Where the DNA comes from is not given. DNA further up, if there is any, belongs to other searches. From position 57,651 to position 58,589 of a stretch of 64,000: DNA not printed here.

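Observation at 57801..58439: Orphan type IV pilin-like gene with an atypical +1 Arg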

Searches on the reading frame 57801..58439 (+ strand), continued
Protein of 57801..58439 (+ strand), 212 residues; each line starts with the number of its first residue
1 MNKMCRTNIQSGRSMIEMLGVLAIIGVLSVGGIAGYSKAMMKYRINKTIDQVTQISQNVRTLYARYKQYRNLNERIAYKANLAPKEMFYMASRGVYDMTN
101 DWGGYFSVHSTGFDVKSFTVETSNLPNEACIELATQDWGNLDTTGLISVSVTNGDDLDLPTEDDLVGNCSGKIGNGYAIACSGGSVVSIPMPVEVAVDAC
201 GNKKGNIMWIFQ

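Call 60: fold_search(model_id=the predicted structure, library=pdb)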
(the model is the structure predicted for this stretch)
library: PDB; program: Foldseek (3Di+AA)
matches with E <= 10: 137; with E <= 0.001: 8
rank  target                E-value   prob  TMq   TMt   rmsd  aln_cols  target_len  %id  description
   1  9iuf_A                5.9e-05  1.00  0.55  0.56   6.1       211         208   15  Cryo-EM structure of the type IVb pilus from enterotoxigenic Escherichia coli (released 2025-05-28)
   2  3s0t_B                1.4e-04  1.00  0.49  0.56   6.9       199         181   14  Crystal structure of the CofA Type IV pilin subunit from enterotoxigenic E. coli (released 2012-04-11)
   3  3fhu_A                1.5e-04  1.00  0.43  0.58   5.7       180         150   15  Crystal structure of type IV b pilin from Salmonella typhi (released 2009-10-20)
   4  3s0t_A                2.1e-04  1.00  0.50  0.58   6.3       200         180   14  Crystal structure of the CofA Type IV pilin subunit from enterotoxigenic E. coli (released 2012-04-11)
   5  8uhf_A                5.6e-04  1.00  0.51  0.55   7.4       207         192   15  Cryo-EM of Vibrio cholerae toxin co-regulated pilus - asymmetric reconstruction (released 2023-12-06)
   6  8uhf_F                6.7e-04  1.00  0.52  0.57   5.3       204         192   12  Cryo-EM of Vibrio cholerae toxin co-regulated pilus - asymmetric reconstruction (released 2023-12-06)
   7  8uhf_I                7.6e-04  1.00  0.45  0.49   7.2       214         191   15  Cryo-EM of Vibrio cholerae toxin co-regulated pilus - asymmetric reconstruction (released 2023-12-06)
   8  3hrv_A                9.8e-04  1.00  0.41  0.48   6.8       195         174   11  Crystal structure of TcpA, a Type IV pilin from Vibrio cholerae El Tor biotype (released 2010-06-16)
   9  3hrv_B                1.1e-03  1.00  0.47  0.57   6.3       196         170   12  Crystal structure of TcpA, a Type IV pilin from Vibrio cholerae El Tor biotype (released 2010-06-16)
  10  8uhf_E                1.6e-03  1.00  0.52  0.57   5.3       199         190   13  Cryo-EM of Vibrio cholerae toxin co-regulated pilus - asymmetric reconstruction (released 2023-12-06)
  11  3vor                  1.7e-03  1.00  0.50  0.57   6.2       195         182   15  Crystal Structure Analysis of the CofA (released 2012-09-26)
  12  8uhf_H                2.2e-03  1.00  0.51  0.56   5.7       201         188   11  Cryo-EM of Vibrio cholerae toxin co-regulated pilus - asymmetric reconstruction (released 2023-12-06)
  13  8uhf_B                2.6e-03  1.00  0.52  0.55   6.8       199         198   12  Cryo-EM of Vibrio cholerae toxin co-regulated pilus - asymmetric reconstruction (released 2023-12-06)
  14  1oqv_A                4.9e-03  1.00  0.47  0.56   6.5       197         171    9  Structure of TcpA, the Type IV pilin subunit from the toxin co-regulated pilus of Vibrio cholerae classical biotype (released 2003-06-03)
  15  8uhf_D                5.2e-03  0.99  0.49  0.53   8.3       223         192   16  Cryo-EM of Vibrio cholerae toxin co-regulated pilus - asymmetric reconstruction (released 2023-12-06)
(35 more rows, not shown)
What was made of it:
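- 57909..58439 (+): The rest of helix alpha-1 and the variable globular head, ending with the stop codon. Cys codons are at 58188, 58305, 58341 and 58398 (C130, C169, C181, C200). Call 60 (type IVb pilin folds).
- Closest known: TcpA. Same: They are the top fold matches (9iuf, 3s0t, 8uhf, 3hrv, 1oqv; call 60).
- Its eight Foldseek hits with E <= 0.001, and the top fifteen overall, are all type IVb pilins (the ETEC type IVb pilus 9iuf, CofA, PilS, TcpA), with probability 0.99-1.0 and TM 0.41-0.58 (call 60).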

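Call 65: find_homologous_proteins(query=L025:6403-8088:+, max_evalue=1e-50)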
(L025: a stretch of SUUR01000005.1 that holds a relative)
Query L025:6403-8088:+ (562 aa): 2987 proteins with E <= 1e-50 among 8000 candidates; the best 120 are listed.
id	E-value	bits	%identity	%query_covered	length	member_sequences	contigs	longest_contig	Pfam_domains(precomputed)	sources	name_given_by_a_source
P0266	0.0e+0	1163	93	98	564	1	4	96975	PF00437.27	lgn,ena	-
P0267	0.0e+0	1157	92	100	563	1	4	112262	PF00437.27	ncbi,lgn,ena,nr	ncbi:MAG: Flp pilus assembly complex ATPase component TadA [Alphaproteobacteria bacterium]|nr:Flp pi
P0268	0.0e+0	1154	92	100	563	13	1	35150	PF00437.27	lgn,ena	-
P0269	0.0e+0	1147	91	100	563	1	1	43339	PF00437.27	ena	-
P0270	0.0e+0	1146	90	100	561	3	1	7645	PF00437.27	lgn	-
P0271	0.0e+0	1132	91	99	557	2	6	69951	PF00437.27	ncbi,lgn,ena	-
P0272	0.0e+0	1123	91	97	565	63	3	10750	PF00437.27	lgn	-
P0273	0.0e+0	1120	91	97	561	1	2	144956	PF00437.27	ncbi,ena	-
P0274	0.0e+0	1118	88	100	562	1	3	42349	PF00437.27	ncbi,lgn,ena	-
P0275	0.0e+0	1117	90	97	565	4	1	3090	PF00437.27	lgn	-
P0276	0.0e+0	1116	91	96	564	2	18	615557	PF00437.27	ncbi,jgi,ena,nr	ncbi:MAG: hypothetical protein E7019_05065 [Alphaproteobacteria bacterium]|nr:hypothetical protein [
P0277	0.0e+0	1110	87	100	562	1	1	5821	PF00437.27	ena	-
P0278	0.0e+0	1104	87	100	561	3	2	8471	PF00437.27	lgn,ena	-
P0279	0.0e+0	1104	87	100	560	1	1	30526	PF00437.27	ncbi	-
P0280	0.0e+0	1099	90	96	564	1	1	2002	PF00437.27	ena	-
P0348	0.0e+0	1067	86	100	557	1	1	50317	PF00437.27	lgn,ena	-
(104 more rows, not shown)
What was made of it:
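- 2987 close ATPase homologues exist, and some sources name them bfpD (call 65).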

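Call 75: find_homologous_proteins(query=L012:16796-17545:+, max_evalue=1e-10)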
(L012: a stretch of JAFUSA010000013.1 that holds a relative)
Query L012:16796-17545:+ (250 aa): 318 proteins with E <= 1e-10 among 2308 candidates; the best 120 are listed.
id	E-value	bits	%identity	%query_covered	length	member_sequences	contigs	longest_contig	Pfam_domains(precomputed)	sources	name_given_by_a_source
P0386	1.9e-157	541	100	98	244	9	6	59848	PF01478.24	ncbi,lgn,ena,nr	ncbi:MAG: prepilin peptidase [Alphaproteobacteria bacterium]|nr:prepilin peptidase [Alphaproteobacte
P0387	1.5e-107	377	71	93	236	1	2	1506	PF01478.24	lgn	-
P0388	3.6e-106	373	69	93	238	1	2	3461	PF01478.24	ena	-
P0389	4.7e-106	372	67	97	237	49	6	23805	PF01478.24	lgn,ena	-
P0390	7.4e-106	371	67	97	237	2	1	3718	PF01478.24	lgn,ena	-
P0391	4.0e-104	366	67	97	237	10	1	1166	PF01478.24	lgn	-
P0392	5.3e-104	365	67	97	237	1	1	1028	PF01478.24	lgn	-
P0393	9.4e-104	365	67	97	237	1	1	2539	PF01478.24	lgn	-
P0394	1.6e-103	364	66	97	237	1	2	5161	PF01478.24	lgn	-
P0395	4.6e-103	362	67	97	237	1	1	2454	PF01478.24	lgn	-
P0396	1.8e-102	360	67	97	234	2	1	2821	PF01478.24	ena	-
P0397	5.1e-102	359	67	97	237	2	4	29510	PF01478.24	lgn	-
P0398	8.8e-102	358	68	97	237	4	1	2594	PF01478.24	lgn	-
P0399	1.1e-101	358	67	97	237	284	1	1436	PF01478.24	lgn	-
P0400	8.6e-100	352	67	97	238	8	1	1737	PF01478.24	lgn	-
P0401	1.5e-98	348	66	97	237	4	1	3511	PF01478.24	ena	-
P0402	2.2e-98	347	67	96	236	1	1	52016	PF01478.24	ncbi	-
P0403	2.8e-98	347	65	97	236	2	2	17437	PF01478.24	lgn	-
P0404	6.5e-98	345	66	97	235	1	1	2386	PF01478.24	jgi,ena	-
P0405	1.0e-97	345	65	97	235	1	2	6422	PF01478.24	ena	-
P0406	1.9e-97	344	67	97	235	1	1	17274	PF01478.24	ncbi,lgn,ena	-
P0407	2.1e-97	344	66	97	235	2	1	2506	PF01478.24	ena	-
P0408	4.4e-97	343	66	96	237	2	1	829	PF01478.24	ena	-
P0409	5.0e-97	343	65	97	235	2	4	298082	PF01478.24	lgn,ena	-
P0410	5.4e-97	342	63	97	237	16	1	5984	PF01478.24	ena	-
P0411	2.2e-96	340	64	97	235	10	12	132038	PF01478.24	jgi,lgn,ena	-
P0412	5.1e-96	339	64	97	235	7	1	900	PF01478.24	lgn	-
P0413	6.5e-96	339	65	97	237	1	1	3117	PF01478.24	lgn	-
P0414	6.6e-96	339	64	97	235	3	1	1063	PF01478.24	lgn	-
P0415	1.0e-95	338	64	97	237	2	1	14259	PF01478.24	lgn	-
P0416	2.1e-95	337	63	97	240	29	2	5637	PF01478.24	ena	-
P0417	2.7e-95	337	64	97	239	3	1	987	PF01478.24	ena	-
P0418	4.0e-95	336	65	97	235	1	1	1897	PF01478.24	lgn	-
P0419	4.1e-95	336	64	96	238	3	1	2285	PF01478.24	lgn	-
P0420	5.8e-95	336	62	97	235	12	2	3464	PF01478.24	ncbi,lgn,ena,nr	ncbi:MAG: prepilin peptidase [Alphaproteobacteria bacterium]|nr:prepilin peptidase [Alphaproteobacte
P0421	6.0e-95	336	65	94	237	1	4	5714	PF01478.24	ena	-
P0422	7.9e-95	335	64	97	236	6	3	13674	PF01478.24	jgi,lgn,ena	-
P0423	1.8e-94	334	63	97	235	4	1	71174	PF01478.24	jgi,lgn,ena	-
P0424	2.1e-94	334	63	97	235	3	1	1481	PF01478.24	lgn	-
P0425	2.3e-94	334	64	97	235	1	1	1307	PF01478.24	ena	-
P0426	4.7e-94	333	64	97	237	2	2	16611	PF01478.24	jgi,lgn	jgi:leader peptidase (prepilin peptidase)/N-methyltransferase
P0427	5.2e-94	333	63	95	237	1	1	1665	PF01478.24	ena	-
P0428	6.8e-94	332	63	96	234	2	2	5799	PF01478.24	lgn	-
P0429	1.3e-93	331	60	99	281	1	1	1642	PF01478.24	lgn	-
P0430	1.4e-93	331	64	92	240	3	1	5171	PF01478.24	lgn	-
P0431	2.8e-93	330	61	97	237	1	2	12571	PF01478.24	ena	-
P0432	3.3e-93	330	63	97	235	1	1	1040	PF01478.24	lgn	-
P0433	6.6e-93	329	64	93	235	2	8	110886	PF01478.24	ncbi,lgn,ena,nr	ncbi:MAG: prepilin peptidase [Alphaproteobacteria bacterium]|nr:prepilin peptidase [Alphaproteobacte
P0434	8.6e-93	329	63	98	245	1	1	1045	PF01478.24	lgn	-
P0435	2.8e-92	327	61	94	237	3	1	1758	PF01478.24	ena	-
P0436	4.9e-92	326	63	97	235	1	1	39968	PF01478.24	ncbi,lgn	-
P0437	5.5e-92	326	62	97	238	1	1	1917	PF01478.24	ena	-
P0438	1.0e-91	325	64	94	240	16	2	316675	PF01478.24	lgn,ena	-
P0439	1.9e-91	324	61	98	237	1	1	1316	PF01478.24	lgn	-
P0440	1.9e-91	324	62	98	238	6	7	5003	PF01478.24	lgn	-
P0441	2.4e-91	324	62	98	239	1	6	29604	PF01478.24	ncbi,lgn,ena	-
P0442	3.3e-91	323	64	95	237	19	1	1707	PF01478.24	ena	-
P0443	3.5e-91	323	62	97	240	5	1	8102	PF01478.24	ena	-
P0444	1.1e-90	322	67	90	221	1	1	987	PF01478.24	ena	-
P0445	1.3e-90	322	60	97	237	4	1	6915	PF01478.24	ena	-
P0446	7.6e-90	319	59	97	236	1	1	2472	PF01478.24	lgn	-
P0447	1.1e-88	315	60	98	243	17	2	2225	PF01478.24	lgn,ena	-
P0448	3.1e-88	314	60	96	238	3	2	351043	PF01478.24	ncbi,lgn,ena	-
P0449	7.1e-88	313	59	98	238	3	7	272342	PF01478.24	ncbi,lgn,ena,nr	ncbi:MAG: prepilin peptidase [Alphaproteobacteria bacterium]|nr:prepilin peptidase [Alphaproteobacte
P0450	2.4e-87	311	63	96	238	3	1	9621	PF01478.24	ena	-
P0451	5.1e-87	310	60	92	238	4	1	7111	PF01478.24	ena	-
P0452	1.1e-86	309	59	96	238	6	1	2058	PF01478.24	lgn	-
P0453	1.3e-86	308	59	99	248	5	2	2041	PF01478.24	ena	-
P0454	1.9e-86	308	61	96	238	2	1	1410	PF01478.24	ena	-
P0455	2.6e-86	307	58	96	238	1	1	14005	PF01478.24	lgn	-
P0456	1.3e-85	305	60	96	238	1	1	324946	PF01478.24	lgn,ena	-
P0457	2.3e-85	304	60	97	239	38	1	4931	PF01478.24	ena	-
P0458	3.9e-85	304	65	87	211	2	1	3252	PF01478.24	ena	-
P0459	1.8e-84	301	59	95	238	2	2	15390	PF01478.24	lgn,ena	-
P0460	2.4e-84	301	58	95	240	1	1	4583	PF01478.24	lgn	-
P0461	5.4e-84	300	59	95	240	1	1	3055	PF01478.24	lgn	-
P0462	1.4e-83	299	59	95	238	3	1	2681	PF01478.24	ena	-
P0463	4.2e-83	297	57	95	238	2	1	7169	PF01478.24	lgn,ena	-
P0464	3.5e-78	281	66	78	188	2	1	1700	PF01478.24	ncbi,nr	ncbi:MAG: prepilin peptidase, partial [Alphaproteobacteria bacterium]|nr:prepilin peptidase [Alphapr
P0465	1.3e-77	279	57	98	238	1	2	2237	PF01478.24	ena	-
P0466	9.8e-77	276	57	96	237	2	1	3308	PF01478.24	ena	-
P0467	2.6e-66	242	64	73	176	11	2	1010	PF01478.24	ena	-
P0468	7.7e-65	237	53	92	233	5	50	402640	PF01478.24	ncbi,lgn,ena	-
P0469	4.5e-62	228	50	95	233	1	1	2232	PF01478.24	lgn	-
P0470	4.5e-61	225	50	96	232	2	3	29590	PF01478.24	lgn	-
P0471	7.1e-61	224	49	97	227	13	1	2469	PF01478.24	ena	-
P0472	9.1e-61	224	49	97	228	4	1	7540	PF01478.24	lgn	-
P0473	1.5e-60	223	49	96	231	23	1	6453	PF01478.24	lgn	-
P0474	4.3e-60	222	48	96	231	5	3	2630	PF01478.24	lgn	-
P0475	1.0e-59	220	48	96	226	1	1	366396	PF01478.24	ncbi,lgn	ncbi:MAG: prepilin peptidase [Alphaproteobacteria bacterium]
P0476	1.2e-59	220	47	97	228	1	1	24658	PF01478.24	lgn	-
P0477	1.3e-59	220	49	97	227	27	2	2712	PF01478.24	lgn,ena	-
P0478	1.4e-59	220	50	96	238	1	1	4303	PF01478.24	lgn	-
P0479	1.7e-59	220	48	96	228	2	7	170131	PF01478.24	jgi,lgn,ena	-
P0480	1.8e-59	219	48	95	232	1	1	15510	PF01478.24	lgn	-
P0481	2.3e-59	219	48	95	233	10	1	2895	PF01478.24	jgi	jgi:prepilin signal peptidase PulO-like enzyme (type II secretory pathway)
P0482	2.4e-59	219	49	97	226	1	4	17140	PF01478.24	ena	-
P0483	2.8e-59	219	49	95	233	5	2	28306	PF01478.24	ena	-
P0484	4.4e-59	218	49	97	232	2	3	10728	PF01478.24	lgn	-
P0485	4.8e-59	218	47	95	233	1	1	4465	PF01478.24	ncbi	-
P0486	5.8e-59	218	48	97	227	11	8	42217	PF01478.24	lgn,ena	-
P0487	6.4e-59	218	46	97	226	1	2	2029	PF01478.24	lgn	-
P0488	8.6e-59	217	49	95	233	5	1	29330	PF01478.24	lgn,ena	-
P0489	1.0e-58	217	47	97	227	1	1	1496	PF01478.24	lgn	-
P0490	1.2e-58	217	48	94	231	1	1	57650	PF01478.24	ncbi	-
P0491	2.0e-58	216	48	96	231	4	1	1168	PF01478.24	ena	-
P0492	2.2e-58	216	49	95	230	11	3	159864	PF01478.24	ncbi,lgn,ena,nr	ncbi:MAG: prepilin peptidase [Alphaproteobacteria bacterium]|nr:prepilin peptidase [Alphaproteobacte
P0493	2.4e-58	216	49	95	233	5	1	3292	PF01478.24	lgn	-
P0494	2.7e-58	216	48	96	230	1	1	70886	PF01478.24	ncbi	-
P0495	3.8e-58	215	49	97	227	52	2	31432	PF01478.24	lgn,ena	-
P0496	4.2e-58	215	47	94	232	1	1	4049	PF01478.24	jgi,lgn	jgi:prepilin signal peptidase PulO-like enzyme (type II secretory pathway)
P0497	4.4e-58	215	48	95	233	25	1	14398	PF01478.24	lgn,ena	-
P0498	6.3e-58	214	49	97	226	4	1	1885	PF01478.24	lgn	-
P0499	7.3e-58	214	49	96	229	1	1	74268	PF01478.24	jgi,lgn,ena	-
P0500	1.1e-57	214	49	95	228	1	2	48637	PF01478.24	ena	-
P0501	1.2e-57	214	50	95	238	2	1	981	PF01478.24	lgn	-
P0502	1.3e-57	213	48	96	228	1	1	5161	PF01478.24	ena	-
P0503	1.9e-57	213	48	97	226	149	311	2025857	PF01478.24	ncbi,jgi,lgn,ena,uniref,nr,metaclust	ncbi:MAG: prepilin peptidase [Alphaproteobacteria bacterium]|jgi:putative type IV prepilin leader pe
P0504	1.9e-57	213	48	97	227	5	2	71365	PF01478.24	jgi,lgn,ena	-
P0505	2.1e-57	213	48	95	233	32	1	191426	PF01478.24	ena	-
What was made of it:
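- The 120 listed are nearly all 226-245 aa and carry only PF01478 (call 75).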

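Call 77: find_encoding_contigs(protein=P0505, flank=10000, max_places=4)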
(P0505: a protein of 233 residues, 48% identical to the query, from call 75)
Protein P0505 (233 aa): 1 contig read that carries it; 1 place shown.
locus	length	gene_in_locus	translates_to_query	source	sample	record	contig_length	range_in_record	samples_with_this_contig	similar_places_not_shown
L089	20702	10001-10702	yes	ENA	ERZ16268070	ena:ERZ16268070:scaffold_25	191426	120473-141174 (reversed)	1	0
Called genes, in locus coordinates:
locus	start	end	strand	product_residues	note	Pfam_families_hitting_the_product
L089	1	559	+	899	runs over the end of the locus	PF07517:SecA_DEAD, PF00270:DEAD, PF01043:SecA_PP_bind, PF21090:P-loop_SecA, PF07516:SecA_SW, PF02810:SEC-C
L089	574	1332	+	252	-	PF00005:ABC_tran, PF02463:SMC_N, PF13304:AAA_21 (faint)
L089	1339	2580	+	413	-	PF19295:SufBD_N, PF01458:SUFBD_core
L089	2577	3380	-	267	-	-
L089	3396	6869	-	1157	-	PF02811:PHP, PF07733:DNA_pol3_alpha, PF17657:DNA_pol3_finger, PF14579:HHH_6, PF01336:tRNA_anti-codon (weak)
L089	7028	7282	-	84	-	-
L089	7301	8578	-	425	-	PF03952:Enolase_N, PF00113:Enolase_C, PF13378:MR_MLE_C (weak)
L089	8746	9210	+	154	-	PF00383:dCMP_cyt_deam_1, PF14437:MafB19-deam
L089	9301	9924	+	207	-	PF00072:Response_reg, PF08281:Sigma70_r4_2 (weak), PF00196:GerE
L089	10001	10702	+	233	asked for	PF01478:Peptidase_A24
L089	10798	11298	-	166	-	PF05656:DUF805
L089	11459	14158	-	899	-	PF01326:PPDK_N, PF00391:PEP-utilizers, PF02896:PEP-utilizers_C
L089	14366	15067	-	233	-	PF02578:Cu-oxidase_4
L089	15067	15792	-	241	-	PF00929:RNase_T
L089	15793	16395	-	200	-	PF01121:CoaE, PF13238:AAA_18 (weak)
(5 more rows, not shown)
